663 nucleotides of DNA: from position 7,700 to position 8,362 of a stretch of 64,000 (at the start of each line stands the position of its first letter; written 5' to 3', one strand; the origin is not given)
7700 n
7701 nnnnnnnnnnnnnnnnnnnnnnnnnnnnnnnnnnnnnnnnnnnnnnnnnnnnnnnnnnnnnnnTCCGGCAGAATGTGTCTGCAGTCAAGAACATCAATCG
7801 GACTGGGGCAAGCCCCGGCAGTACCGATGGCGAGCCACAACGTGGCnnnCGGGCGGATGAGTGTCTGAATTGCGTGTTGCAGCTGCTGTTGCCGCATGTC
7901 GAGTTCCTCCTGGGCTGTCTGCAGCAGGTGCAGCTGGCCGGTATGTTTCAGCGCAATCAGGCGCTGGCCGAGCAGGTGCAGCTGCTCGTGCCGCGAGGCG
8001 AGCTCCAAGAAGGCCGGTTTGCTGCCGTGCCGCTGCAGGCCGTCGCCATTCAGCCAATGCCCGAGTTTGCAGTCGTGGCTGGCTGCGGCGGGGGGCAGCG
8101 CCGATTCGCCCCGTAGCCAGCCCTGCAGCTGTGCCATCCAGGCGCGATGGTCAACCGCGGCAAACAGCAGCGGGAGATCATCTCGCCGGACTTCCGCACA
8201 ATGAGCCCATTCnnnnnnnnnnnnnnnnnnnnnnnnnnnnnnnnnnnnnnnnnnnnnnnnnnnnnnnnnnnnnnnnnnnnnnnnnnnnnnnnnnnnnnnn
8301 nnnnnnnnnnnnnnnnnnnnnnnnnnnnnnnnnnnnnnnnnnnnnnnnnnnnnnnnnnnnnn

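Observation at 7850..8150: C-terminal CZB (zinc-binding) domain appended to a GGDEF-EAL protein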

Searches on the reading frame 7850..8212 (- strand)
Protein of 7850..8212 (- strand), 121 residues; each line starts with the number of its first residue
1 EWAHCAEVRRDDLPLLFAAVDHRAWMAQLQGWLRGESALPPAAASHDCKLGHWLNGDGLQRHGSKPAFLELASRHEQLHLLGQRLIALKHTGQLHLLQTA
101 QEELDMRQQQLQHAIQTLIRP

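Call 14: find_homologous_proteins(query=window:7850-8212:-, max_evalue=0.001)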
Query seq(121 aa): 32 candidates shared short words with the query, none scored E <= 0.001.

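Call 18: search_solved_structures(query=A1, max_evalue=10, show_alignments=3)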
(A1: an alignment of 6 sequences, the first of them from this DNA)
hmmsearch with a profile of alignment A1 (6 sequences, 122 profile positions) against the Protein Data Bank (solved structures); distinct sequences matched with E-value up to 10: 6.
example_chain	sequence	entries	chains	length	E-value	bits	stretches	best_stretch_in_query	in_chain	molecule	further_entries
3t9o_A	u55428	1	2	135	1.1e-05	28.5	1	21-88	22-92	Diguanylate cyclase DgcZ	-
4h54_A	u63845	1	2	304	0.0031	20.6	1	21-87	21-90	Diguanylate cyclase YdeH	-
9vff_A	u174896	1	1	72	0.71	13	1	63-117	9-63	UV excision repair protein RAD23 homolog B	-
6msp_A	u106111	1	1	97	4.1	10.6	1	63-117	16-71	De novo Designed Protein Foldit3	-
9r1o_A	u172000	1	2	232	5.5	10.1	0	54-115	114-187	sc-apCC-6-DPH-NR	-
6prh_A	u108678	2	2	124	6.4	9.9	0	72-115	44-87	RicA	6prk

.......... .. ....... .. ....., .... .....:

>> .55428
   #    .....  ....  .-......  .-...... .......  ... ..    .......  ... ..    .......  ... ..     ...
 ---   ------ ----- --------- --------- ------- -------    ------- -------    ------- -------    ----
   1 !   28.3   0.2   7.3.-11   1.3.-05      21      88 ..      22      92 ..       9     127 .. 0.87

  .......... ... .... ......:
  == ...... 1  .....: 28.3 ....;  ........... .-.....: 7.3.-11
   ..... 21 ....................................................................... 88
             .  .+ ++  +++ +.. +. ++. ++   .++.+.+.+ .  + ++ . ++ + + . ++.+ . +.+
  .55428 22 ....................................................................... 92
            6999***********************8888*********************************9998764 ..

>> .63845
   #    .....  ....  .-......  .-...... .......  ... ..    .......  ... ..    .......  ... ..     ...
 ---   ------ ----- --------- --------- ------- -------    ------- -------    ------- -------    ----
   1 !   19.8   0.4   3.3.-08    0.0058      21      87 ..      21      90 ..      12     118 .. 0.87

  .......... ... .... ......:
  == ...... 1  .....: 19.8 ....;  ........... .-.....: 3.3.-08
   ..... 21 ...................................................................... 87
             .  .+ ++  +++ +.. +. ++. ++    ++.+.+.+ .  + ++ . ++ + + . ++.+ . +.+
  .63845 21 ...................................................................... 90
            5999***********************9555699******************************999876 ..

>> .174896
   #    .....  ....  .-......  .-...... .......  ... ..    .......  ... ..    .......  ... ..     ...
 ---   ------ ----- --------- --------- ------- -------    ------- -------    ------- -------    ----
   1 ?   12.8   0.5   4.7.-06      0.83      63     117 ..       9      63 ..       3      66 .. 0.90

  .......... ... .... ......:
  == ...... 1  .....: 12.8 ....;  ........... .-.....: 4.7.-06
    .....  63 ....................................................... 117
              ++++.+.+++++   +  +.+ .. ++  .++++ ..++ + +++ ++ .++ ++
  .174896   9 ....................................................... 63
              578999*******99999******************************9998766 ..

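Call 28: predict_structure(alignment_id=A1)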
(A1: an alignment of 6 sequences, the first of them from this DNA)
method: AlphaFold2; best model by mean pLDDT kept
length: 121 residues; sequences in the alignment: 6
mean_pLDDT: 87.8   pTM: 0.79
mean pLDDT of the five models: 87.8, 86.5, 85.9, 85.6, 82.8
residues with pLDDT >= 90: 87; 70-90: 25; 50-70: 5; < 50: 4
segments of 3 or more residues with pLDDT < 50: 1-4
pLDDT, mean of each block of 10 residues (from residue 1): 58 88 91 90 83 93 93 94 93 91 93 89 58
secondary structure, 60 per line:
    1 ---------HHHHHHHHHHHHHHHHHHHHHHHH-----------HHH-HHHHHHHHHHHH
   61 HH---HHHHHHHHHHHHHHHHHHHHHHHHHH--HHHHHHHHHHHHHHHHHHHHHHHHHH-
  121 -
elements in order: H10-33 H49-62 H66-91 H94-119

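Call 31: search_protein_representatives(alignment_id=A1)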
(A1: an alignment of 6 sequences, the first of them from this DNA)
Query: 6 sequences, 122 profile positions. Proteins with E-value up to 0.001 (for the whole library): 4804; up to 1e-10: 833; up to 1e-30: 2. The best 150 are listed.
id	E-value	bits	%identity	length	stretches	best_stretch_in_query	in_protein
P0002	8.0e-49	180.8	-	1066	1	1-117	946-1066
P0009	1.2e-40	154.4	-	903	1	1-120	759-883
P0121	1.4e-29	118.6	-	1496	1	2-117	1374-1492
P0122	7.3e-29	116.4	-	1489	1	2-117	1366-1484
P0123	4.8e-28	113.7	-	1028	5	21-106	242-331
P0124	5.4e-28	113.5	-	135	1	2-116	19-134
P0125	2.7e-27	111.3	-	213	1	6-117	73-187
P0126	3.0e-27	111.1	-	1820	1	1-115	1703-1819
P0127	3.5e-27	110.9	-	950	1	1-116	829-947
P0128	3.8e-27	110.8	-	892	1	2-118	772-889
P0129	5.1e-27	110.4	-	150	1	1-117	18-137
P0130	5.9e-27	110.2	-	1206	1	5-118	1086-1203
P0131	1.4e-26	108.9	-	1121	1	2-115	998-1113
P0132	1.8e-26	108.6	-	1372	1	2-116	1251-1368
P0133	2.3e-26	108.3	-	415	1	2-117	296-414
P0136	4.8e-26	107.2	-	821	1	1-117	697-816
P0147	2.4e-25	105.0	-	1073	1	1-119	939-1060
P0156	1.1e-24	102.9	-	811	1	2-116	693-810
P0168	1.8e-23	99.0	-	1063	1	2-114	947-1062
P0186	2.5e-22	95.2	-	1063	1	2-118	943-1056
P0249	2.8e-20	88.6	-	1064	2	1-116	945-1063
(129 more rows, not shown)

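Call 33: fold_search(model_id=the predicted structure, library=pdb)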
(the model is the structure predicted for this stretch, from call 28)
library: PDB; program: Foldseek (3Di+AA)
matches with E <= 10: 242; with E <= 0.001: 0
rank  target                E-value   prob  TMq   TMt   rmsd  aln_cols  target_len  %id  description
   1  3t9o_B                9.1e-02  1.00  0.70  0.71   3.4       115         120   17  Regulatory CZB domain of DgcZ (released 2012-09-05)
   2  8fyv_C                2.7e-01  0.60  0.36  0.32   8.3       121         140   16  Salmonella enterica serovar Typhimurium chemoreceptor Tsr (taxis to serine and repellents) ligand-binding domain in co (released 2024-05-15)
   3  8vl8_E                2.8e-01  0.51  0.32  0.29   8.7       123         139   15  Salmonella enterica Typhimurium taxis to serine and repellents (Tsr) ligand-binding domain with L-Ser, pH 7 (released 2024-04-03)
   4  8vl8_A                3.9e-01  0.44  0.32  0.28   8.7       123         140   15  Salmonella enterica Typhimurium taxis to serine and repellents (Tsr) ligand-binding domain with L-Ser, pH 7 (released 2024-04-03)
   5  8fyv_A                4.1e-01  0.51  0.36  0.32   8.3       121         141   16  Salmonella enterica serovar Typhimurium chemoreceptor Tsr (taxis to serine and repellents) ligand-binding domain in co (released 2024-05-15)
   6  8vl8_C                4.1e-01  0.44  0.32  0.29   8.7       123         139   15  Salmonella enterica Typhimurium taxis to serine and repellents (Tsr) ligand-binding domain with L-Ser, pH 7 (released 2024-04-03)
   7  5l0d_D                7.7e-01  0.54  0.44  0.36   6.2       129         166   15  Human Metavinculin(residues 959-1130) in complex with PIP2 (released 2016-08-31)
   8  6egc                  8.6e-01  0.33  0.38  0.33   9.2       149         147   14  Single-chain version of 2L4HC2_23 (PDB 5J0K) (released 2019-05-29)
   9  9dm3_MODEL_1_A        9.0e-01  0.93  0.63  0.59   3.7       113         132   17  De novo design of proteins that bind naphthalenediimides, powerful photooxidants with tunable photophysical pr (released 2025-03-05)
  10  4zvc_B                9.5e-01  0.51  0.40  0.41   5.7       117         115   10  Crystal structure of MID domain of the E. coli DosC - form I (released 2015-11-11)
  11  9ipy                  1.1e+00  0.44  0.42  0.17   7.1       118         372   18  Structure of JR14a-bound human C3aR (released 2025-04-23)
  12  8th4_A                1.1e+00  0.33  0.39  0.15   9.2       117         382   19  Structure of AT118-L Nanobody Antagonist in Complex with the Angiotensin II Type I Receptor and Losartan (released 2024-05-22)
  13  6rz8                  1.1e+00  0.63  0.47  0.17   8.9       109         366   14  Crystal structure of the human cysteinyl leukotriene receptor 2 in complex with ONO-2080365 (released 2019-12-11)
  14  1jmw                  1.2e+00  0.16  0.29  0.26   9.2       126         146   11  Propagating Conformational Changes Over Long (And Short) Distances (released 2001-08-15)
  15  6w6x_A                1.2e+00  0.80  0.58  0.56   7.3       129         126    9  Crystal Structure of ABLE Apo-protein (released 2020-08-26)
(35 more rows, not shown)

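Call 43: search_protein_families(library=pfam, proteins=[P0127, P0128, P0133, P0136, P0147, P0156, P0168, P0186, P0123, P0124], max_evalue=0.00001)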
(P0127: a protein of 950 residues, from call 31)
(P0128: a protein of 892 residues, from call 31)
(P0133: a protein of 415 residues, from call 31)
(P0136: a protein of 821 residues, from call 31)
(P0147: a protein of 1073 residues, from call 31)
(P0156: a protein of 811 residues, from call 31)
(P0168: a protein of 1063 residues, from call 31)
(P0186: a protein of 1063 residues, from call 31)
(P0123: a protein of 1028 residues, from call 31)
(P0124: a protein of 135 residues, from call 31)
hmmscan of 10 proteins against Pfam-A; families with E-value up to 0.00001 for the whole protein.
P0127 (950 aa): 9 families
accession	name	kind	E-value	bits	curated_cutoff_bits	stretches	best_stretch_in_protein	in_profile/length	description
PF00563.25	EAL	-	2.2e-67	227.3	31.3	1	577-811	3-236/236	EAL domain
PF00990.26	GGDEF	-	2.7e-45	154.5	23.8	1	398-556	1-161/161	Diguanylate cyclase, GGDEF domain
PF13426.13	PAS_9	-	1.7e-15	57.6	27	1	286-386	1-103/103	PAS domain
PF13682.11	CZB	-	1.8e-11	44.7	29.4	1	850-913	1-63/64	Chemoreceptor zinc-binding domain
PF00672.30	HAMP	-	3.3e-11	43.8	25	1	219-268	2-51/53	HAMP domain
PF00989.32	PAS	-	4e-11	43.3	22.6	1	278-383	3-112/113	PAS fold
PF08448.16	PAS_4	-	6.5e-10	39.7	23.1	1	284-389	3-110/110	PAS fold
PF13188.13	PAS_8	-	9.3e-08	32.2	21.8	1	278-327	3-49/65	PAS domain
PF24820.1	Diguanyl_cycl_sensor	-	3.8e-07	30.5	28.1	1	282-371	2-99/109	Diguanylate cyclase-like sensor domain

P0128 (892 aa): 7 families
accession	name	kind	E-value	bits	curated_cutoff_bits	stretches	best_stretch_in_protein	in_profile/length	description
PF00563.25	EAL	-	1.2e-63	215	31.3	1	518-753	3-236/236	EAL domain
PF00990.26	GGDEF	-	2.8e-46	157.7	23.8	1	339-497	1-161/161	Diguanylate cyclase, GGDEF domain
PF13682.11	CZB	-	1.1e-14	55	29.4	1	792-855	1-63/64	Chemoreceptor zinc-binding domain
PF13426.13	PAS_9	-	1.6e-12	48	27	1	223-326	2-102/103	PAS domain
PF00989.32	PAS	-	1.4e-10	41.6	22.6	1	212-324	1-112/113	PAS fold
PF13188.13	PAS_8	-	1.9e-09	37.5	21.8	1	212-275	1-60/65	PAS domain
PF08448.16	PAS_4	-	2e-06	28.4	23.1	1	220-281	3-64/110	PAS fold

P0133 (415 aa): 3 families
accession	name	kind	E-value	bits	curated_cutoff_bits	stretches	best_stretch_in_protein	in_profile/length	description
PF00563.25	EAL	-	7.2e-33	114.4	31.3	1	153-277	112-236/236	EAL domain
PF00497.25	SBP_bac_3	-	1.2e-17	64.3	26.4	1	25-190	3-98/132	Bacterial extracellular solute-binding proteins, family 3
PF13682.11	CZB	-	7.7e-14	52.3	29.4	1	316-378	1-62/64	Chemoreceptor zinc-binding domain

P0136 (821 aa): 4 families
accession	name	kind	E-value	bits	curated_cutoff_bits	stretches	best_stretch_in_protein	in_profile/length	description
PF00563.25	EAL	-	3.6e-58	197.2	31.3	1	449-679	7-236/236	EAL domain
PF00990.26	GGDEF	-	1.2e-48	165.3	23.8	1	267-425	1-161/161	Diguanylate cyclase, GGDEF domain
PF00072.30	Response_reg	-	1.4e-27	96.5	30.2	2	128-241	1-108/111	Response regulator receiver domain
PF13682.11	CZB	-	8.7e-14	52.1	29.4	1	718-782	1-64/64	Chemoreceptor zinc-binding domain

P0147 (1073 aa): 9 families
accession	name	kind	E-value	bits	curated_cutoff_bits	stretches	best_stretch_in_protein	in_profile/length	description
PF00563.25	EAL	-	1.7e-68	231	31.3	1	686-921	2-236/236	EAL domain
PF08448.16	PAS_4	-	6.4e-49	165.2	23.1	4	18-121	2-107/110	PAS fold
PF13426.13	PAS_9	-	7.2e-49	164.8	27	3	393-495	2-103/103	PAS domain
PF00990.26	GGDEF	-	1.7e-44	151.9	23.8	1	507-666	1-161/161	Diguanylate cyclase, GGDEF domain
PF00989.32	PAS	-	2e-39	134.6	22.6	3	386-493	5-113/113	PAS fold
PF13188.13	PAS_8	-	2.4e-31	107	21.8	1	128-186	2-55/65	PAS domain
PF12860.13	PAS_7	-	9e-13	48.8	27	0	21-72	5-57/115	PAS fold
PF08447.18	PAS_3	-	1.6e-12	47.9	25.6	1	405-486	2-85/89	PAS fold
PF13682.11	CZB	-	4.7e-11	43.3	29.4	1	960-1021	1-61/64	Chemoreceptor zinc-binding domain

P0156 (811 aa): 7 families
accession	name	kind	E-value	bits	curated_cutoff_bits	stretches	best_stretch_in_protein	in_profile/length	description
PF00563.25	EAL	-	2.8e-71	240.1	31.3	1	440-674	3-236/236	EAL domain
PF00990.26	GGDEF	-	1.5e-47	161.8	23.8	1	261-419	1-161/161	Diguanylate cyclase, GGDEF domain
PF00072.30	Response_reg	-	3.4e-25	88.8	30.2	1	4-115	2-110/111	Response regulator receiver domain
PF13426.13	PAS_9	-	5e-18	65.7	27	1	147-249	2-103/103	PAS domain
PF00989.32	PAS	-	2.5e-10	40.8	22.6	1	141-247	6-113/113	PAS fold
PF13682.11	CZB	-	2.6e-08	34.6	29.4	1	713-776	1-63/64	Chemoreceptor zinc-binding domain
PF08448.16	PAS_4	-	2e-06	28.4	23.1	1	142-251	1-109/110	PAS fold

P0168 (1063 aa): 9 families
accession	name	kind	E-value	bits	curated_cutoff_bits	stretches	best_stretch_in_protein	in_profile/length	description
PF00563.25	EAL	-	2.8e-67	227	31.3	1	693-928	2-236/236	EAL domain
PF00990.26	GGDEF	-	1e-47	162.3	23.8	1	515-673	1-161/161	Diguanylate cyclase, GGDEF domain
PF13426.13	PAS_9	-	1.1e-39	135.2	27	2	401-503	2-103/103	PAS domain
PF00989.32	PAS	-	1.2e-25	90.1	22.6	2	397-501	8-113/113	PAS fold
PF08448.16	PAS_4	-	4.2e-23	82.1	23.1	2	274-384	1-110/110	PAS fold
PF08447.18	PAS_3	-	1.7e-18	67.1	25.6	2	291-370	2-83/89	PAS fold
PF13188.13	PAS_8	-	2.5e-16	59.4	21.8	1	269-324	2-55/65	PAS domain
PF13682.11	CZB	-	4.9e-13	49.7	29.4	1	967-1030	1-63/64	Chemoreceptor zinc-binding domain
PF00672.30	HAMP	-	1.6e-08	35.2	25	1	193-239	5-51/53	HAMP domain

P0186 (1063 aa): 8 families
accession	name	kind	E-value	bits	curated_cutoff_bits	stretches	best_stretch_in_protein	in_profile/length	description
PF00563.25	EAL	-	4.8e-64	216.4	31.3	1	690-924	3-236/236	EAL domain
PF13426.13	PAS_9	-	4.7e-50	168.6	27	3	397-498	2-102/103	PAS domain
PF00989.32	PAS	-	5.8e-49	165.3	22.6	3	265-375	2-113/113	PAS fold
PF00990.26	GGDEF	-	2.5e-46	157.8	23.8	1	511-669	1-161/161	Diguanylate cyclase, GGDEF domain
PF08447.18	PAS_3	-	1.9e-32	111.8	25.6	2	288-366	3-82/89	PAS fold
PF08448.16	PAS_4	-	1.4e-28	99.8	23.1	1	270-379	1-109/110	PAS fold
PF13188.13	PAS_8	-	1.2e-23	82.6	21.8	0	390-426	5-38/65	PAS domain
PF13682.11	CZB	-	3.1e-12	47.1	29.4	1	963-1027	1-64/64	Chemoreceptor zinc-binding domain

P0123 (1028 aa): 2 families
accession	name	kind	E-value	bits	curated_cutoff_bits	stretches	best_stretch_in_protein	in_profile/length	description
PF13682.11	CZB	-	3.2e-55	184.8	29.4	5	60-130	1-63/64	Chemoreceptor zinc-binding domain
PF00015.26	MCPsignal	-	2.7e-47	161.3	34.6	1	782-938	2-172/172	Methyl-accepting chemotaxis protein (MCP) signalling domain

P0124 (135 aa): 1 family
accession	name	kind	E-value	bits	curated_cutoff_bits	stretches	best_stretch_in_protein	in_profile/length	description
PF13682.11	CZB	-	1.1e-09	38.9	29.4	1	39-101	1-63/64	Chemoreceptor zinc-binding domain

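Call 53: find_related_loci(query=A1, collection=genome_contigs, flank=5000)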
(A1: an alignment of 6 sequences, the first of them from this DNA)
Query A1 (121 aa) in genome_contigs; peptide patterns used: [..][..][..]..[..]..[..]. (x = any residue, [..] = any of these).
269 stretches matched a pattern; 253 encode a relative of the query (tblastn E <= 1e-3); the best 80 are kept; 80 distinct loci.
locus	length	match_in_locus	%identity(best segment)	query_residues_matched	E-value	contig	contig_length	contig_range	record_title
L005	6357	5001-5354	42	2-119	4e-29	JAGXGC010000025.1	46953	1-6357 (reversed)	MAG: Sideroxydans sp. isolate LH_M3 k141_1151626, whole genome shotgun sequence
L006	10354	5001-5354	39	2-119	1e-24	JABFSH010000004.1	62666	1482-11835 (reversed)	MAG: Methylococcaceae bacterium isolate WB-IL-06 seq_163, whole genome shotgun sequence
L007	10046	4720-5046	41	2-100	2e-24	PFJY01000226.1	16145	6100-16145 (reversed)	MAG: Hydrogenophilales bacterium CG_4_10_14_3_um_filter_58_23 CG_4_10_14_3_um_filter_scaffold_2248_c, whole genome shotg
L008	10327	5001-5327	44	2-100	7e-24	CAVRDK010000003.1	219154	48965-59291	MAG: uncultured beta proteobacterium isolate MFD01231.bin.1.102 genome assembly, contig: contig_16000, whole genome shot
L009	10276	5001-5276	42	2-93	1e-23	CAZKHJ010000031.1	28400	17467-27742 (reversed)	MAG TPA_asm: uncultured Sulfuricella sp. isolate binchicken_co326_84 genome assembly, contig: NODE_754_length_28400_cov_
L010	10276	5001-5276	45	2-93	1e-23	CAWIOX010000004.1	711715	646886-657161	MAG: uncultured beta proteobacterium isolate MFD01561.bin.1.78 genome assembly, contig: contig_117, whole genome shotgun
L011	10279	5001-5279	45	2-94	1e-23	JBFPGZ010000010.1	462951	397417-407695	MAG: Leptothrix sp. (in: b-proteobacteria) isolate DE1.014 NODE_2_length_462951_cov_8_137689, whole genome shotgun seque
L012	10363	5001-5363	41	2-121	2e-23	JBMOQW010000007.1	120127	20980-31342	MAG: Pseudomonadota bacterium isolate Betzabe_MAG164 MAG164_7, whole genome shotgun sequence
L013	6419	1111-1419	46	1-100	2e-23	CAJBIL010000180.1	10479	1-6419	MAG: uncultured beta proteobacterium isolate Loc090519-8-7m_bin-0877 genome assembly, contig: bin-0877:180/574, whole ge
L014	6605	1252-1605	36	2-119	3e-23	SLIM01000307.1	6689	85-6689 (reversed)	MAG: Gammaproteobacteria bacterium isolate CSSed165cm_20 CSSed16-5cm-53169, whole genome shotgun sequence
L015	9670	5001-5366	39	2-110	6e-23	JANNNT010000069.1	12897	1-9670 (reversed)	MAG: Rhodocyclaceae bacterium isolate SOY_34_metabat_75_sub SOY_34_k141_5410560, whole genome shotgun sequence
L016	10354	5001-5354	40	2-120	5e-23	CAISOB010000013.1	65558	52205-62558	MAG: uncultured beta proteobacterium isolate MJ-time_bin-6899 genome assembly, contig: bin-6899:013/121, whole genome sh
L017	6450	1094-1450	38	2-120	6e-23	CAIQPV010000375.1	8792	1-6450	MAG: uncultured Nitrosomonadales bacterium isolate AlinenLipids_bin-3794 genome assembly, contig: bin-3794:375/715, whol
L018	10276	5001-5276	45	2-93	8e-23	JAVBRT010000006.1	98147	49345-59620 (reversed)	MAG: Azonexus sp. isolate EPI_MAG_00203 c_000003262570, whole genome shotgun sequence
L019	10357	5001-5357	39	2-120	2e-22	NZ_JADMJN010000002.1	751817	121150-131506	MAG: Rhodoferax sp. isolate MAG_33 NODE_5_length_751817_cov_47.946088, whole genome shotgun sequence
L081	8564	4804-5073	42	2-93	5e-19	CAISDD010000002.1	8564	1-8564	MAG: uncultured proteobacterium isolate MJ-time_bin-6278 genome assembly, contig: bin-6278:002/588, whole genome shotgun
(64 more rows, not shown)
